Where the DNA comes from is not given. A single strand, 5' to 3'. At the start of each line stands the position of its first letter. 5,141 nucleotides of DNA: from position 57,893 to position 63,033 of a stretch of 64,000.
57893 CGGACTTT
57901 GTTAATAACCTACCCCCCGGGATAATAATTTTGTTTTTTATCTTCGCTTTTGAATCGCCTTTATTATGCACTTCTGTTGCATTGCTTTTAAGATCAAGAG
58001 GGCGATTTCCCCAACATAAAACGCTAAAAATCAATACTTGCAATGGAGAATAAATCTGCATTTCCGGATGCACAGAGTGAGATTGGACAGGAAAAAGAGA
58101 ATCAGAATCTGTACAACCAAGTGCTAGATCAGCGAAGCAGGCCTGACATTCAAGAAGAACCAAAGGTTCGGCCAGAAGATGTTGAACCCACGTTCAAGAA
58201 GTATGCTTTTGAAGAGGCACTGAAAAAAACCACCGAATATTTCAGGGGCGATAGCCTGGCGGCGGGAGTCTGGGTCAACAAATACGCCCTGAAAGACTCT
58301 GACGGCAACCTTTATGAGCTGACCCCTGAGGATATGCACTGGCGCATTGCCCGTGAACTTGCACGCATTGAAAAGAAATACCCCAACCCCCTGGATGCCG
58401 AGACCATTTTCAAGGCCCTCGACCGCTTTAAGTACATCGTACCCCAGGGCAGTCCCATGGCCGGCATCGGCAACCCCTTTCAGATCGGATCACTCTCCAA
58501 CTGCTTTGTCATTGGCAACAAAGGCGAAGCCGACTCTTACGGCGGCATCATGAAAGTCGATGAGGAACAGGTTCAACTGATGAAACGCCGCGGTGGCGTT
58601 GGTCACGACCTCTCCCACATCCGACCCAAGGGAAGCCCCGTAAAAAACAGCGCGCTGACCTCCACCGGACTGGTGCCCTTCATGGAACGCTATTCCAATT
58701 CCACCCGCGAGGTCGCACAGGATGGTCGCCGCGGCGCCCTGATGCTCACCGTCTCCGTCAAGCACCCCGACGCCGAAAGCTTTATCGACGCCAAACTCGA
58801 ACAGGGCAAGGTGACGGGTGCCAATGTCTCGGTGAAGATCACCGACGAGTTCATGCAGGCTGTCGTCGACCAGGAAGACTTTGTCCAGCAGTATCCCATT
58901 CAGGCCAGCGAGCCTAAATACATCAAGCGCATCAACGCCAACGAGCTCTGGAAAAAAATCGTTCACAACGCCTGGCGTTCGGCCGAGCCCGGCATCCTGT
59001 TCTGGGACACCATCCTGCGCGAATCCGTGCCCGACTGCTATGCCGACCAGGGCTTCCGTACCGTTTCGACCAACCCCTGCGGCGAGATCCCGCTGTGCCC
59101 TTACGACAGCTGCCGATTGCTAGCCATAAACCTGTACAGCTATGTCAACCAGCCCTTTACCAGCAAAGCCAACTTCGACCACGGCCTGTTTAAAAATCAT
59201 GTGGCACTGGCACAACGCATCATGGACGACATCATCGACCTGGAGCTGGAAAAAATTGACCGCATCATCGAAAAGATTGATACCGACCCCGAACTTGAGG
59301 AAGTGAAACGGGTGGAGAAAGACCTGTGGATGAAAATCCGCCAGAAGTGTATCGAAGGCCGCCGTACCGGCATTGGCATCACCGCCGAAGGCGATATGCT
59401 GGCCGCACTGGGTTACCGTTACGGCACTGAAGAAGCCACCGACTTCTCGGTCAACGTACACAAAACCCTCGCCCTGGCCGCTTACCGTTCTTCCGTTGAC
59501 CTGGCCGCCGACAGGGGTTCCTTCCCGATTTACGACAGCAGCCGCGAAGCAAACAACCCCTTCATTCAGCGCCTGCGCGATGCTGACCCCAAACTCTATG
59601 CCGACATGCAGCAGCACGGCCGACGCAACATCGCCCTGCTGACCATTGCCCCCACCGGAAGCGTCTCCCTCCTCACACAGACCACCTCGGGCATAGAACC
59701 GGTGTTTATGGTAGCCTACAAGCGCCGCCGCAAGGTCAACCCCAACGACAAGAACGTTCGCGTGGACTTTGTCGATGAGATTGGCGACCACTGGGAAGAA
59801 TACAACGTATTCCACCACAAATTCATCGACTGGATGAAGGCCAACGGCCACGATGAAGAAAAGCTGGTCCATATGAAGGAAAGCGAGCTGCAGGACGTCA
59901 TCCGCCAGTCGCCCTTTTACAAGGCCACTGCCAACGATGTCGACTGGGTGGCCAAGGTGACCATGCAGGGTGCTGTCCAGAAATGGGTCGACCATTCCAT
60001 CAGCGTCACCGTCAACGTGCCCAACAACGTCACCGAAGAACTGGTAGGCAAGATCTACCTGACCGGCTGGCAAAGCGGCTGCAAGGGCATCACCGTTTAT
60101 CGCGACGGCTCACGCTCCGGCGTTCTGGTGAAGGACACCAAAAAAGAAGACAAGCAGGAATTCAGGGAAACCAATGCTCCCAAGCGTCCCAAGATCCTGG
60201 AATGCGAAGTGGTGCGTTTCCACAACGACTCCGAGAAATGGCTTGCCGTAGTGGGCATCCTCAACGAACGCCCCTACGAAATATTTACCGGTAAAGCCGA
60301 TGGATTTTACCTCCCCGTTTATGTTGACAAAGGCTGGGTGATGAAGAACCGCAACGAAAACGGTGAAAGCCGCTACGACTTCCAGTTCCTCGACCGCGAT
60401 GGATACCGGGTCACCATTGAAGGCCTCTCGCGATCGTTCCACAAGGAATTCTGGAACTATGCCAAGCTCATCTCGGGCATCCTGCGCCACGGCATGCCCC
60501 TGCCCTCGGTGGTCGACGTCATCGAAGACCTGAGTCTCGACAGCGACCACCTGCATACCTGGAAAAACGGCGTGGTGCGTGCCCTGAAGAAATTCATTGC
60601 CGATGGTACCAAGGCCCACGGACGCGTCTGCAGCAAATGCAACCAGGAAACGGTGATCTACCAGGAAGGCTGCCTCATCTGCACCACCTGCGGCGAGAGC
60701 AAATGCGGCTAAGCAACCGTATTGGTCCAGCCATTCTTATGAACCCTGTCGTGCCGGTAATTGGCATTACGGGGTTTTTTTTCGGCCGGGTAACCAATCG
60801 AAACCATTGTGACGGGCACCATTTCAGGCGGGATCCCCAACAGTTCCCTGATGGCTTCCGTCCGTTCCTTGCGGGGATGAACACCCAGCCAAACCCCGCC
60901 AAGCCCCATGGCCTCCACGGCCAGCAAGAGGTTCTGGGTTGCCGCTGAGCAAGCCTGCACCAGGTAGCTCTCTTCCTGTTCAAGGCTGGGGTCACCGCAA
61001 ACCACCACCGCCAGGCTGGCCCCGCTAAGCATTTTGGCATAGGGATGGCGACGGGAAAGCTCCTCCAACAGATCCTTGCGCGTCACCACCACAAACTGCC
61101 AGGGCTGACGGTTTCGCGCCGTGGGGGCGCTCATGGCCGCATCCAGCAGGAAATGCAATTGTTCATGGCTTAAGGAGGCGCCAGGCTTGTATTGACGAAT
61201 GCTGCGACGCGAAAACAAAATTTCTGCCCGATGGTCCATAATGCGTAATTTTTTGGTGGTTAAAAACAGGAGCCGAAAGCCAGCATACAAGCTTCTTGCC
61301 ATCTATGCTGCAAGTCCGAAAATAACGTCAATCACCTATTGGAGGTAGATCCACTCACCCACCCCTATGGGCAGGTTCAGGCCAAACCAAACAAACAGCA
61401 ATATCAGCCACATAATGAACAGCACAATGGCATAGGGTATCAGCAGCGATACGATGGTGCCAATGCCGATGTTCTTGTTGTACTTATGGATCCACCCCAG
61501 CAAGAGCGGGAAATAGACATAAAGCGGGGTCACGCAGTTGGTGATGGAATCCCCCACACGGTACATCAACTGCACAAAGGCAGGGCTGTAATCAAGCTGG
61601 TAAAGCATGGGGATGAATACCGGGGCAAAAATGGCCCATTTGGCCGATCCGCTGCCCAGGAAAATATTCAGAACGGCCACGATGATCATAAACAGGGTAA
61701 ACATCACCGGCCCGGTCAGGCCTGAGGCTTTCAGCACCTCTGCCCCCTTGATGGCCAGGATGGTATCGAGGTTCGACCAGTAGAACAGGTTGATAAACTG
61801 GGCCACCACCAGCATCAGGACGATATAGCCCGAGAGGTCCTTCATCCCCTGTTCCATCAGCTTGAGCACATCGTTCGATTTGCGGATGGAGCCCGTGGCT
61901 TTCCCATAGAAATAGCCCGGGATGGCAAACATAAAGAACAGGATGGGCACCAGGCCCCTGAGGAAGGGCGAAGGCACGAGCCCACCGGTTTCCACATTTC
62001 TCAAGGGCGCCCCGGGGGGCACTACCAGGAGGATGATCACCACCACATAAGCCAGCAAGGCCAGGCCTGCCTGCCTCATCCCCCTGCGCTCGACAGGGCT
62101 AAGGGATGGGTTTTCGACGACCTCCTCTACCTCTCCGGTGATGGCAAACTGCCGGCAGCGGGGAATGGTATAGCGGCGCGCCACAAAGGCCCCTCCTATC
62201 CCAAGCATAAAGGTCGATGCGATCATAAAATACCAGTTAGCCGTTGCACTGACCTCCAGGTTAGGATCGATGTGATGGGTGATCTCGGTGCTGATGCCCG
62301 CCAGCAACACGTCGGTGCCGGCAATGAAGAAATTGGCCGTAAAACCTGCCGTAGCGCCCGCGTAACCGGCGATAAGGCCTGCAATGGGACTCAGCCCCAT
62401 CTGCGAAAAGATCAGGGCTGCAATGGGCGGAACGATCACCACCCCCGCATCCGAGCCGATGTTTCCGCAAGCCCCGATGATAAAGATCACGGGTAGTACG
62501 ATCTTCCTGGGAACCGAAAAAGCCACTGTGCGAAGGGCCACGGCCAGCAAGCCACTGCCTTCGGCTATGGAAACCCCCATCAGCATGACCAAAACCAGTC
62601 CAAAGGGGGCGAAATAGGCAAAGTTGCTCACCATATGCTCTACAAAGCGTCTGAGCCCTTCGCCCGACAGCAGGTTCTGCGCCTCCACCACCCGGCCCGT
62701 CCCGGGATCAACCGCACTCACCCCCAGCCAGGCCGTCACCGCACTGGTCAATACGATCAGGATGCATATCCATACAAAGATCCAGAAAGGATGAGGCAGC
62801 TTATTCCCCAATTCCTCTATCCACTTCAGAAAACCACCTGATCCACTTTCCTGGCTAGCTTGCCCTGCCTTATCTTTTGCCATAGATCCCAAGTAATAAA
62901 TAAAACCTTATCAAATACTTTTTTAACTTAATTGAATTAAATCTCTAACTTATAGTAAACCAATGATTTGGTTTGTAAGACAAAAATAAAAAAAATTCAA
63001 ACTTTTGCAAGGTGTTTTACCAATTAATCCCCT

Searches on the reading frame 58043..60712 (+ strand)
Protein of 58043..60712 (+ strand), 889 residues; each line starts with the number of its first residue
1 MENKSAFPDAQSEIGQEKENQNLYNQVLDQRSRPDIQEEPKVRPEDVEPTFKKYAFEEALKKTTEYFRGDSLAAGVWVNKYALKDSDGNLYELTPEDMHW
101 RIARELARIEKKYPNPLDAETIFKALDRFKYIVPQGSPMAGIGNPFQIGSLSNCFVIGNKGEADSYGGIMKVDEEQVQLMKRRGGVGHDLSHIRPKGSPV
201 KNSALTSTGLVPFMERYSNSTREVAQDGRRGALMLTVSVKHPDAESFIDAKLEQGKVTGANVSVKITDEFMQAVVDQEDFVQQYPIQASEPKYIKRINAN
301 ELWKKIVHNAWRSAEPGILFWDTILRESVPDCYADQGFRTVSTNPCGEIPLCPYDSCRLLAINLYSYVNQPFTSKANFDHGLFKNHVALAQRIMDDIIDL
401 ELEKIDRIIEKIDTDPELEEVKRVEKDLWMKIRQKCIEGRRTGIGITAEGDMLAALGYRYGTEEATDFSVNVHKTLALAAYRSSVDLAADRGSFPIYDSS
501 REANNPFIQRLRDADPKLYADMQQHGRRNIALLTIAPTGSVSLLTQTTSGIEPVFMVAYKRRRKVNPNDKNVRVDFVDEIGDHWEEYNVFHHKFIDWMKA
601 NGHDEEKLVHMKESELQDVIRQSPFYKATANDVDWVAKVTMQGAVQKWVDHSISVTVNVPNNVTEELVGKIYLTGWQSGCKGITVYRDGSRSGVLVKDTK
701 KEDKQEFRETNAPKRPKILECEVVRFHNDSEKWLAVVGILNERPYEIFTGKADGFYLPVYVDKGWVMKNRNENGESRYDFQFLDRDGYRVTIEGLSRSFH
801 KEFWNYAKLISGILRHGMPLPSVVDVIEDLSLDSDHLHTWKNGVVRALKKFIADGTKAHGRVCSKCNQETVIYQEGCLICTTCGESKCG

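Call 78: search_protein_families(library=pfam, proteins=[window:58043-60712:+], max_evalue=0.0001)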
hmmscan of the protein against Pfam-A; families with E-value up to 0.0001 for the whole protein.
window:58043-60712:+ (889 aa): 2 families
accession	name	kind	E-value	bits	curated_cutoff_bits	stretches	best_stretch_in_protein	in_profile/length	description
PF02867.20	Ribonuc_red_lgC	-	1e-91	308.6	23.9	1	152-686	1-523/523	Ribonucleotide reductase, barrel domain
PF00317.26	Ribonuc_red_lgN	-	4.3e-09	36.7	28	1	71-135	5-66/77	Ribonucleotide reductase, all-alpha domain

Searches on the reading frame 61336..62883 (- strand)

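Call 78: search_protein_families(library=pfam, proteins=[window:61336-62883:-], max_evalue=0.0001)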
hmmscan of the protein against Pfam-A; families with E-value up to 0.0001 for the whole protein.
window:61336-62883:- (515 aa): 2 families
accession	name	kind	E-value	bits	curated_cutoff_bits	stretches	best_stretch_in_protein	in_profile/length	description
PF03806.19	ABG_transport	-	5.4e-167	556.5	27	1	18-512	2-500/502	AbgT putative transporter family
PF03606.21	DcuC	-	6.1e-08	32.1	23.1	1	131-497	122-457/461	C4-dicarboxylate anaerobic carrier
